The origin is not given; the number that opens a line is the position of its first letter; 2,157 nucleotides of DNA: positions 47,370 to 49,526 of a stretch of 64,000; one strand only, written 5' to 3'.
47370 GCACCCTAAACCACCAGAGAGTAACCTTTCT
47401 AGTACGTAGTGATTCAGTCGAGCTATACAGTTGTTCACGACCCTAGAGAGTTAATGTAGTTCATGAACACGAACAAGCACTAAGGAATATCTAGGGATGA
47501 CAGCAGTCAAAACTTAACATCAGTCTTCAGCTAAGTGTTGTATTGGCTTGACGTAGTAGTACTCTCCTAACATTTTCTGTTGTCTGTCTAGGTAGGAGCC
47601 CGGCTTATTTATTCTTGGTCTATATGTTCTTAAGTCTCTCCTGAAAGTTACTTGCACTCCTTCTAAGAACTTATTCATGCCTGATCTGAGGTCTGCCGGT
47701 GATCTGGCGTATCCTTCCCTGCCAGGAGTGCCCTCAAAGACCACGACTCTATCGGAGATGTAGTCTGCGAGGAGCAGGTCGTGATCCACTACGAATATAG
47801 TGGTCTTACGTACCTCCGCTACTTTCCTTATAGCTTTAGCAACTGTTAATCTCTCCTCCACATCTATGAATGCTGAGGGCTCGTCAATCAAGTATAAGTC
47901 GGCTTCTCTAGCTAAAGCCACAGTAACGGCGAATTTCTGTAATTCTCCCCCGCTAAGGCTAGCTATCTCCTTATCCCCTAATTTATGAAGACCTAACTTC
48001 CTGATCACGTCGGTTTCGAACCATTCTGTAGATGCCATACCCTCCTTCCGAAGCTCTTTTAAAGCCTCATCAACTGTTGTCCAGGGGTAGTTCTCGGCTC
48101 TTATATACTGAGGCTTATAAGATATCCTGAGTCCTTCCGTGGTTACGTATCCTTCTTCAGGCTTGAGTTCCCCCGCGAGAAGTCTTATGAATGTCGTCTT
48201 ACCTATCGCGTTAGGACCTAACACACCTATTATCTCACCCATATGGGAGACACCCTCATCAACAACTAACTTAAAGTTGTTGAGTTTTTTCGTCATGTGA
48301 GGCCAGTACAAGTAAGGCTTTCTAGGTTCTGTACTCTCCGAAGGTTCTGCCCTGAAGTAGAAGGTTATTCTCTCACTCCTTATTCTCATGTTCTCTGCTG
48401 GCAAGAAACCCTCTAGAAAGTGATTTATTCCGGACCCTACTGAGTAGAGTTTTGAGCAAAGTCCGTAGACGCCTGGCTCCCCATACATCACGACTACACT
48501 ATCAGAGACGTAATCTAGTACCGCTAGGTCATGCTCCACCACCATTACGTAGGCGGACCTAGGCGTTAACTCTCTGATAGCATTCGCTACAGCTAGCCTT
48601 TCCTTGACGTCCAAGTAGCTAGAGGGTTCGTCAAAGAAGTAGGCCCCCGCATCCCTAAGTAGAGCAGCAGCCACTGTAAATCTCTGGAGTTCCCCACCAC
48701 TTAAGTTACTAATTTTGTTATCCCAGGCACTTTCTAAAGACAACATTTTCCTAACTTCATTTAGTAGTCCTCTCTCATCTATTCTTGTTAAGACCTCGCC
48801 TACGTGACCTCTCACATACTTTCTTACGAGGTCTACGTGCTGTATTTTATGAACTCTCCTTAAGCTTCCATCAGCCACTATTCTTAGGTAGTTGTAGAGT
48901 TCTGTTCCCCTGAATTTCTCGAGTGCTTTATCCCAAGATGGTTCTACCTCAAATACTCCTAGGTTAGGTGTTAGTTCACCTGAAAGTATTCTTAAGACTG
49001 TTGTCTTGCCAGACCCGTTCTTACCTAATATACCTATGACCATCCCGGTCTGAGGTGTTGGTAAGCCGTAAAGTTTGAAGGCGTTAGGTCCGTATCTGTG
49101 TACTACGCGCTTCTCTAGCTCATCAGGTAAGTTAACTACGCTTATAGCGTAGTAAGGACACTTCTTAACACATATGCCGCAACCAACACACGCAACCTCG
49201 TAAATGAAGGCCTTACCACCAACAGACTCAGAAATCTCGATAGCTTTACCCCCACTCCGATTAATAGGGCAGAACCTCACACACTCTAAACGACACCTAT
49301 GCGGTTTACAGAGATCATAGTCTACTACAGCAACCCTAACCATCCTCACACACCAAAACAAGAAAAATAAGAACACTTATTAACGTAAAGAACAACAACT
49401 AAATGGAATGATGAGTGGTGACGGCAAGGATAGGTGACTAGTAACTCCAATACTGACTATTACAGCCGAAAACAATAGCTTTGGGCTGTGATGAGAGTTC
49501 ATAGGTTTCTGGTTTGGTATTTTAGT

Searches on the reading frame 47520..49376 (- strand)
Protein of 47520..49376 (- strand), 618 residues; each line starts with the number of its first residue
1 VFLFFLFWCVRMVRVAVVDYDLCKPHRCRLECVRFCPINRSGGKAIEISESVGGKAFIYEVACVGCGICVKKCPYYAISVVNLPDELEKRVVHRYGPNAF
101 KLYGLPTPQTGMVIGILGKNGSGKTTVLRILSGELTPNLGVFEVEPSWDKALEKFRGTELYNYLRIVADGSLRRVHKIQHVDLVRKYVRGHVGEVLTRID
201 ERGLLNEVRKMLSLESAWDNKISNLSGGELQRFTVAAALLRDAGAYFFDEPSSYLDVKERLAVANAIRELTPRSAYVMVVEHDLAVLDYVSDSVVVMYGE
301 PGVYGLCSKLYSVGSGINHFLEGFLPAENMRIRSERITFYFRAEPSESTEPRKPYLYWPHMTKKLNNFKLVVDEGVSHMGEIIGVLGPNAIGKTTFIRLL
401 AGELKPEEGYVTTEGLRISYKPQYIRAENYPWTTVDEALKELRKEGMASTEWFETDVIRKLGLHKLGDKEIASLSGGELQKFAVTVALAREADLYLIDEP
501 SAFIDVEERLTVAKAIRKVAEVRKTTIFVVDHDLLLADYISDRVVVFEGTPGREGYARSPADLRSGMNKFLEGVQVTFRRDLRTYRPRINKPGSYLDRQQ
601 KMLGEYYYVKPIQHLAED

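Call 31: search_protein_families(library=pfam, proteins=[window:47520-49376:-])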
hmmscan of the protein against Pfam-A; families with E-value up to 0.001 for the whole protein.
window:47520-49376:- (618 aa): 15 families
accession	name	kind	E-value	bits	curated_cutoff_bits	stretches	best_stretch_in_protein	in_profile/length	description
PF00005.33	ABC_tran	-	1.1e-35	123.7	25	2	379-501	10-136/137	ABC transporter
PF13304.12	AAA_21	-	6.9e-16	59.6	27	0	114-132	2-20/304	AAA domain, putative AbiEii toxin, Type IV TA system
PF04068.21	Fer4_RLI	-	1.1e-12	47.8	23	1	13-44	1-35/35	Possible Fer4-like domain in RNase L inhibitor, RLI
PF02463.25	SMC_N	-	5.2e-11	42.8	40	0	221-290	133-205/220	RecF/RecN/SMC N terminal domain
PF13191.12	AAA_16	-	1.8e-05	25.7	32.6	0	374-417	18-60/167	AAA ATPase domain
PF00037.32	Fer4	-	3.4e-05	23.9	21.1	1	59-79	4-24/24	4Fe-4S binding domain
PF12837.12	Fer4_6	-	4.8e-05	23.5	25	0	62-78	8-24/24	4Fe-4S binding domain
PF12838.12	Fer4_7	-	6.6e-05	23.7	27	1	27-75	4-50/52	4Fe-4S dicluster domain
PF13237.11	Fer4_10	-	0.00013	22.3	25.5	0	17-74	3-53/53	4Fe-4S dicluster domain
PF19993.5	DO-GTPase2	-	0.00033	20.8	27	0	113-129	2-18/226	Double-GTPase 2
PF13238.12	AAA_18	-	0.00039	21.3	29.4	0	114-137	1-23/128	AAA domain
PF13476.12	AAA_23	-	0.00044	21.4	27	0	114-131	22-39/201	AAA domain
PF13173.12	AAA_14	-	0.00053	20.4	27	0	381-412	3-36/129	AAA domain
PF13175.12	AAA_15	-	0.0006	20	32.1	0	116-131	28-43/374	AAA ATPase domain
PF13187.11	Fer4_9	-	0.00076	19.9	27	0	27-77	4-51/52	4Fe-4S dicluster domain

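Call 51: search_solved_structures(query=window:47520-49343:-, max_evalue=1e-100)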
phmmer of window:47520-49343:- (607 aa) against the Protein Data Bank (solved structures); distinct sequences matched with E-value up to 1e-100: 14.
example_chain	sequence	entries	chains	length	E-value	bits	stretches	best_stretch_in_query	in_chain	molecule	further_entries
6tmf_d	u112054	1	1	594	2.6e-215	719.8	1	2-596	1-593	ATPase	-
3j15_B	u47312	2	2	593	3.1e-191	640.3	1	2-597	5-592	ABC transporter ATP-binding protein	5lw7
3bk7_A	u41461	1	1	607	3.4e-191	640.2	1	2-597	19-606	ABC transporter ATP-binding protein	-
3ozx_A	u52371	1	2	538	9.2e-173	579.3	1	77-597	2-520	RNase L inhibitor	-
5lzv_jj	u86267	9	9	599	2.4e-169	568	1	2-598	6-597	ABCE1 | ATP binding cassette subfamily E member 1 | ATP-binding cassette sub-family E member 1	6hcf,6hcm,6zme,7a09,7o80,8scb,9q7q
6zvj_1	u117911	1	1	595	2.8e-169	567.8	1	2-598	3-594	ATP-binding cassette sub-family E member 1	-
9h6y_k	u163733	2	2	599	3.3e-169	567.5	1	2-598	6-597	ATP binding cassette subfamily E member 1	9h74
3jag_jj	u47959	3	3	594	3.6e-169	567.4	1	2-597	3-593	ABCE1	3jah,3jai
6yal_k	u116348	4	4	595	3.8e-169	567.3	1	2-598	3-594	ATP-binding cassette sub-family E member 1 (ABCE1) | ATP binding cassette subfamily E member 1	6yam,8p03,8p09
3j16_B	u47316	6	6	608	7.8e-168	563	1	3-598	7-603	Rli1p | TRANSLATION INITIATION FACTOR RLI1 | RLI1 isoform 1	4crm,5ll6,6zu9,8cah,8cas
7a1g_x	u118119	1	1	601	9.9e-168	562.7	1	3-598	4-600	Translation initiation factor RLI1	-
6zce_k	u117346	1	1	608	1.2e-167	562.5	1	3-598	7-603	Translation initiation factor RLI1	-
5yv5_A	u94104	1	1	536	7.9e-160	536.6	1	70-598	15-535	ATPase RIL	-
1yqt_A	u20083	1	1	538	3.3e-159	534.5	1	74-598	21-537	RNase l inhibitor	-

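Call 58: find_homologous_proteins(query=window:47520-49343:-, max_evalue=1e-100)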
Query window:47520-49343:- (607 aa): 7961 proteins with E <= 1e-100 among 8000 candidates; the best 120 are listed.
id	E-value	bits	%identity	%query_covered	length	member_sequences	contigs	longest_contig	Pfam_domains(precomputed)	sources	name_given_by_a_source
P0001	0.0e+0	1278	91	100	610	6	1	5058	PF04068.21,PF00005.34,PF02463.26,PF13304.13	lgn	-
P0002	0.0e+0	1266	90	100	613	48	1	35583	PF04068.21,PF00005.34,PF02463.26,PF13304.13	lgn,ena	-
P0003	0.0e+0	1172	81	99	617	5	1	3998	PF04068.21,PF00005.34,PF02463.26,PF13304.13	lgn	-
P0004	0.0e+0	1134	80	99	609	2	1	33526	PF04068.21,PF00005.34,PF02463.26,PF13304.13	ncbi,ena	-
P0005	0.0e+0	1088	76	99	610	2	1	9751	PF13173.13,PF04068.21,PF12837.13,PF00005.34,PF00037.33,PF02463.26,PF13304.13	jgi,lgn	-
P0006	0.0e+0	1079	75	99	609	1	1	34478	PF13173.13,PF04068.21,PF12837.13,PF00005.34,PF00037.33,PF02463.26,PF13237.12,PF13304.13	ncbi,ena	-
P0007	0.0e+0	1027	71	100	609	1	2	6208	PF13173.13,PF04068.21,PF12837.13,PF00005.34,PF00037.33,PF02463.26,PF13237.12,PF13187.12,PF13304.13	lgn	-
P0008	0.0e+0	1022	70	100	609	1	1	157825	PF13173.13,PF04068.21,PF12837.13,PF00005.34,PF00037.33,PF02463.26,PF13237.12,PF13187.12,PF13304.13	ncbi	-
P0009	2.6e-298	1009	71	98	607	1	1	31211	PF04068.21,PF12837.13,PF00005.34,PF00037.33,PF02463.26,PF13237.12,PF13304.13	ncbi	-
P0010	2.4e-297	1006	71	99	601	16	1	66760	PF04068.21,PF00005.34,PF00037.33,PF02463.26,PF13304.13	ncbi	-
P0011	6.0e-297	1004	71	98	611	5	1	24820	PF04068.21,PF00005.34,PF00037.33,PF02463.26,PF13304.13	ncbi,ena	-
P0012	3.1e-294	995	70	99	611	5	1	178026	PF04068.21,PF12837.13,PF00005.34,PF00037.33,PF13476.13,PF00004.36,PF13401.13,PF02463.26,PF13304.13,PF13191.13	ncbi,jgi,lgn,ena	-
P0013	4.9e-294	995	69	99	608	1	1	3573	PF04068.21,PF12837.13,PF00005.34,PF00037.33,PF02463.26,PF13237.12,PF13304.13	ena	-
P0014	8.3e-294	994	69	99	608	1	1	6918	PF04068.21,PF12837.13,PF00005.34,PF00037.33,PF02463.26,PF13237.12,PF13304.13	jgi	-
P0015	8.5e-294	994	69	99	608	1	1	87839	PF04068.21,PF12837.13,PF00005.34,PF00037.33,PF02463.26,PF13237.12,PF13304.13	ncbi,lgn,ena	-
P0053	6.1e-250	849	61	99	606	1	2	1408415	PF04068.21,PF12837.13,PF00005.34,PF00037.33,PF12838.13,PF00004.36,PF02463.26,PF13304.13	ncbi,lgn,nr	ncbi:MAG: ribosome biogenesis/translation initiation ATPase RLI [Sulfolobales archaeon]|nr:ribosome 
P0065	9.2e-232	789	58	99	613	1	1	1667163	PF14697.12,PF04068.21,PF12837.13,PF12838.13,PF00004.36,PF13401.13,PF03215.22,PF13304.13,PF13191.13,PF00005.34,PF00037.33,PF25160.2,PF02463.26,PF13237.12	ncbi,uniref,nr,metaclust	ncbi:ribosome biogenesis/translation initiation ATPase RLI [Hyperthermus butylicus]|uniref:RNase L i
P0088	1.5e-226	772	56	99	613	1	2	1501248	PF14697.12,PF04068.21,PF12837.13,PF12838.13,PF00004.36,PF13401.13,PF13304.13,PF13191.13,PF00005.34,PF00037.33,PF02463.26,PF13237.12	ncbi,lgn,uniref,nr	ncbi:ATPase [Pyrodictium occultum]|uniref:ATPase n=1 Tax=Pyrodictium occultum TaxID=2309 RepID=A0A0V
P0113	5.6e-224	763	56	99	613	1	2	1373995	PF14697.12,PF04068.21,PF12837.13,PF00005.34,PF00037.33,PF12838.13,PF00004.36,PF13401.13,PF02463.26,PF13237.12,PF13304.13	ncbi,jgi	jgi:ATP-binding cassette subfamily E protein 1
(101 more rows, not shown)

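Call 59: find_encoding_contigs(protein=P0065, flank=4000, max_places=1)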
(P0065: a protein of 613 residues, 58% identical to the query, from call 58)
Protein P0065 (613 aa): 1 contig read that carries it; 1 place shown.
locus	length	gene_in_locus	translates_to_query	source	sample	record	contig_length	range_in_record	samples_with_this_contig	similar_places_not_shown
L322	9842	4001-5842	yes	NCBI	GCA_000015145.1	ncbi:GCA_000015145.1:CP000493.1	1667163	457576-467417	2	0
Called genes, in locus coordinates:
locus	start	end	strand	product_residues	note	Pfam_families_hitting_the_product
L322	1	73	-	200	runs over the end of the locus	PF13238:AAA_18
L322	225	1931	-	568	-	PF00118:Cpn60_TCP1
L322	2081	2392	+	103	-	PF00833:Ribosomal_S17e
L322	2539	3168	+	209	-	PF00156:Pribosyltran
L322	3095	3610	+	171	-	-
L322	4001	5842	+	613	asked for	PF04068:Fer4_RLI, PF12837:Fer4_6 (faint), PF12838:Fer4_7 (weak), PF14697:Fer4_21 (weak), PF25160:LdpA_Fe-S-bd (weak), PF00037:Fer4 (weak), PF00005:ABC_tran, PF00005:ABC_tran, +7 more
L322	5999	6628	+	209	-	-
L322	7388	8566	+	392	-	PF01950:FBPase_3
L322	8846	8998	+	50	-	PF02627:CMD (weak)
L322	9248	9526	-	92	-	-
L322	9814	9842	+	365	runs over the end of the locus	PF00155:Aminotran_1_2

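Call 60: find_encoding_contigs(protein=P0088, flank=4000, max_places=1)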
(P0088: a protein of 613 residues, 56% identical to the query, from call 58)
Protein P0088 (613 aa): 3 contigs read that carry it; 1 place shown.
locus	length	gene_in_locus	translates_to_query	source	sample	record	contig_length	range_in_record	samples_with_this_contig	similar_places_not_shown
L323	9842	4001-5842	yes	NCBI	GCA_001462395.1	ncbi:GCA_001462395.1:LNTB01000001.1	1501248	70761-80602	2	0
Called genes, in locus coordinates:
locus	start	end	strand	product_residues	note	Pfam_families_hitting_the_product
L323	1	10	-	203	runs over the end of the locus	PF13238:AAA_18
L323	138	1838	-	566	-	PF00118:Cpn60_TCP1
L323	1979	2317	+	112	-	PF00833:Ribosomal_S17e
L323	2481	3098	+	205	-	PF00156:Pribosyltran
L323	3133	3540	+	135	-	-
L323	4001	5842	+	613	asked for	PF04068:Fer4_RLI, PF12837:Fer4_6 (faint), PF12838:Fer4_7 (faint), PF13237:Fer4_10 (weak), PF14697:Fer4_21 (weak), PF00037:Fer4, PF00005:ABC_tran, PF00005:ABC_tran, +5 more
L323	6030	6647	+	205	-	-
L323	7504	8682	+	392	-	PF01950:FBPase_3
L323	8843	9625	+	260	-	PF00121:TIM, PF00218:IGPS (weak), PF03060:NMO (faint), PF05690:ThiG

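Call 61: find_encoding_contigs(protein=P0113, flank=4000, max_places=1)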
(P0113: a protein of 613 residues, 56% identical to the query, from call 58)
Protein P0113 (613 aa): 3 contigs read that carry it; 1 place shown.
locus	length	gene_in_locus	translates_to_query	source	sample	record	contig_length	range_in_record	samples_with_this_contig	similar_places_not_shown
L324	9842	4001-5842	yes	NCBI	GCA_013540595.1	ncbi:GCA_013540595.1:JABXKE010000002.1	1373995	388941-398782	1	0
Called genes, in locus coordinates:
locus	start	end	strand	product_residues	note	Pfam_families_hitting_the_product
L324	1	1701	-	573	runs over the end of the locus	PF00118:Cpn60_TCP1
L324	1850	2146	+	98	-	PF00833:Ribosomal_S17e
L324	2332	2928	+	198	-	PF00156:Pribosyltran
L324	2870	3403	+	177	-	-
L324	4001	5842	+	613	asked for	PF04068:Fer4_RLI, PF12837:Fer4_6 (faint), PF12838:Fer4_7 (weak), PF13237:Fer4_10 (weak), PF14697:Fer4_21 (weak), PF00037:Fer4, PF00005:ABC_tran, PF00005:ABC_tran, +4 more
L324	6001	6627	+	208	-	-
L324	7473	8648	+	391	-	PF01950:FBPase_3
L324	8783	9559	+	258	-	PF00121:TIM, PF05690:ThiG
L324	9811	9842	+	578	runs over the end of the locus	PF01654:Cyt_bd_oxida_I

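Call 62: find_encoding_contigs(protein=P0053, flank=4000, max_places=1)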
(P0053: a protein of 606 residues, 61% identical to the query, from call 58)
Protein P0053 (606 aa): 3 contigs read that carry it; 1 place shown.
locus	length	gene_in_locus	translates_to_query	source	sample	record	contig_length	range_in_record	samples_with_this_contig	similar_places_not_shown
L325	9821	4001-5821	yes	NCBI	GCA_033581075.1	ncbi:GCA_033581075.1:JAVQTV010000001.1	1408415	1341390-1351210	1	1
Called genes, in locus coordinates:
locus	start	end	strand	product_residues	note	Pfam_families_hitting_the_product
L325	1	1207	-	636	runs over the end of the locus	PF02934:GatB_N, PF02938:GAD, PF02637:GatB_Yqey, PF09424:YqeY (weak)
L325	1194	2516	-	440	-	PF18195:GatD_N, PF00710:Asparaginase, PF17763:Asparaginase_C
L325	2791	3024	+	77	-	PF00833:Ribosomal_S17e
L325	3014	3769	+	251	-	PF02597:ThiS (weak), PF09138:Urm1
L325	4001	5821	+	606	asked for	PF04068:Fer4_RLI, PF12837:Fer4_6 (faint), PF12838:Fer4_7 (faint), PF00037:Fer4 (weak), PF02463:SMC_N (faint), PF00004:AAA (faint), PF00005:ABC_tran, PF00005:ABC_tran, +1 more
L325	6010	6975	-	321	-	PF01171:ATP_bind_3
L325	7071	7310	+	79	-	PF01294:Ribosomal_L13e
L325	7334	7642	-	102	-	-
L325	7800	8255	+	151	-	-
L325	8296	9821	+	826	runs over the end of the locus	PF00437:T2SSE, PF27713:UCP018868 (weak), PF25199:nSTAND_NTPase5 (weak), PF14890:Intein_splicing (weak), PF14528:LAGLIDADG_3 (faint)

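Call 72: find_encoding_contigs(protein=P0004, flank=5000, max_places=1)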
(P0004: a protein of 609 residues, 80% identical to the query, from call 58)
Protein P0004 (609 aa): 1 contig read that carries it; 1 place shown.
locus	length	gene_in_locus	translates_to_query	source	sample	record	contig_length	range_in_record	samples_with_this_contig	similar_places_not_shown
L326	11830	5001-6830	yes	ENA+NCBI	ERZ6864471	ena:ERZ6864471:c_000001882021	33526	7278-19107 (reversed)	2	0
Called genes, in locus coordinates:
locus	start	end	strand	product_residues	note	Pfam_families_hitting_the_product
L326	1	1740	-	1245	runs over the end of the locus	PF03477:ATP-cone, PF00317:Ribonuc_red_lgN, PF02867:Ribonuc_red_lgC, PF14890:Intein_splicing, PF14528:LAGLIDADG_3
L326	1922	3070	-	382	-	PF04212:MIT, PF00004:AAA, PF07728:AAA_5 (faint), PF13191:AAA_16 (faint), PF09336:Vps4_C (weak)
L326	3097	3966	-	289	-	PF27303:CdvB_HTH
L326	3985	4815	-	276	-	PF18822:CdvA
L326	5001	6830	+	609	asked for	PF04068:Fer4_RLI, PF00005:ABC_tran, PF02463:SMC_N (faint), PF13304:AAA_21 (faint), PF00005:ABC_tran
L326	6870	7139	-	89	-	PF01918:Alba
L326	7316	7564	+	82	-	PF01423:LSM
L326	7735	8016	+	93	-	PF02150:Zn_ribbon_RPB9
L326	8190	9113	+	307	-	-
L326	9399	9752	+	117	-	PF06677:Auto_anti-p27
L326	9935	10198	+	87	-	-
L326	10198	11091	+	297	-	-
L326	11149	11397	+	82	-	-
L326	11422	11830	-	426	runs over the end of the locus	PF03952:Enolase_N, PF00113:Enolase_C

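Call 73: find_encoding_contigs(protein=P0006, flank=5000, max_places=1)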
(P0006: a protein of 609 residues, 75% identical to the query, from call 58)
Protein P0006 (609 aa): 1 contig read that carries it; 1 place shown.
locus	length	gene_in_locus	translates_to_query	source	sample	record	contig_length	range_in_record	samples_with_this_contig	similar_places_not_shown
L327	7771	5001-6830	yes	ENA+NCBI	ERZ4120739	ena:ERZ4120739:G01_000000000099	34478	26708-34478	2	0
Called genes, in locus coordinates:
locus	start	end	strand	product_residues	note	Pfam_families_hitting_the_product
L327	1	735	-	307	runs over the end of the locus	PF00571:CBS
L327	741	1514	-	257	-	PF00571:CBS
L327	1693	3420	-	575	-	PF00118:Cpn60_TCP1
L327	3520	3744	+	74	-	PF00833:Ribosomal_S17e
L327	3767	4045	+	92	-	PF09138:Urm1 (weak), PF02597:ThiS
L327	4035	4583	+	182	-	-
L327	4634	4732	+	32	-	-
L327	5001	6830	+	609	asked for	PF04068:Fer4_RLI, PF12837:Fer4_6 (faint), PF13237:Fer4_10 (faint), PF00037:Fer4 (weak), PF02463:SMC_N (faint), PF00005:ABC_tran, PF13173:AAA_14 (faint), PF00005:ABC_tran, +1 more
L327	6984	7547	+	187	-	PF13238:AAA_18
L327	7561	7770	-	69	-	?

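Call 74: find_encoding_contigs(protein=P0008, flank=5000, max_places=1)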
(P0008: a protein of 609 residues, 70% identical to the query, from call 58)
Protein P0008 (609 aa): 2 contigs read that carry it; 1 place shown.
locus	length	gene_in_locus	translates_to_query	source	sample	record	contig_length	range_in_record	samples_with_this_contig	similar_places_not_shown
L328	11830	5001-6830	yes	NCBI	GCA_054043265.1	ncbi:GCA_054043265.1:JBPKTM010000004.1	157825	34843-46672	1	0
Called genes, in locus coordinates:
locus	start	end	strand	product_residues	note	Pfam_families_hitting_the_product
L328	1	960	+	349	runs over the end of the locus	PF01935:DUF87, PF05872:HerA_C (weak), PF10412:TrwB_AAD_bind (weak)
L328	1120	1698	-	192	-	PF00004:AAA (weak), PF13238:AAA_18, PF20720:nSTAND3 (faint), PF02223:Thymidylate_kin (faint), PF13207:AAA_17 (weak)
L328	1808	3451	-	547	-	PF00118:Cpn60_TCP1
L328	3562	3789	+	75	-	PF00833:Ribosomal_S17e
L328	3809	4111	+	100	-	PF02597:ThiS (weak)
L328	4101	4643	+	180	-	PF08617:CGI-121 (weak)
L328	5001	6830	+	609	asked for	PF04068:Fer4_RLI, PF12837:Fer4_6 (faint), PF13187:Fer4_9 (faint), PF13237:Fer4_10 (faint), PF00037:Fer4 (weak), PF02463:SMC_N (faint), PF00005:ABC_tran, PF00005:ABC_tran, +2 more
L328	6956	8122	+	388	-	PF01950:FBPase_3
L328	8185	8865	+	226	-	PF00121:TIM, PF00218:IGPS (weak)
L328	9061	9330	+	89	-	-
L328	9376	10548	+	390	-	PF00999:Na_H_Exchanger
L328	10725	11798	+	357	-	-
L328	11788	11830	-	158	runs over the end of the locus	-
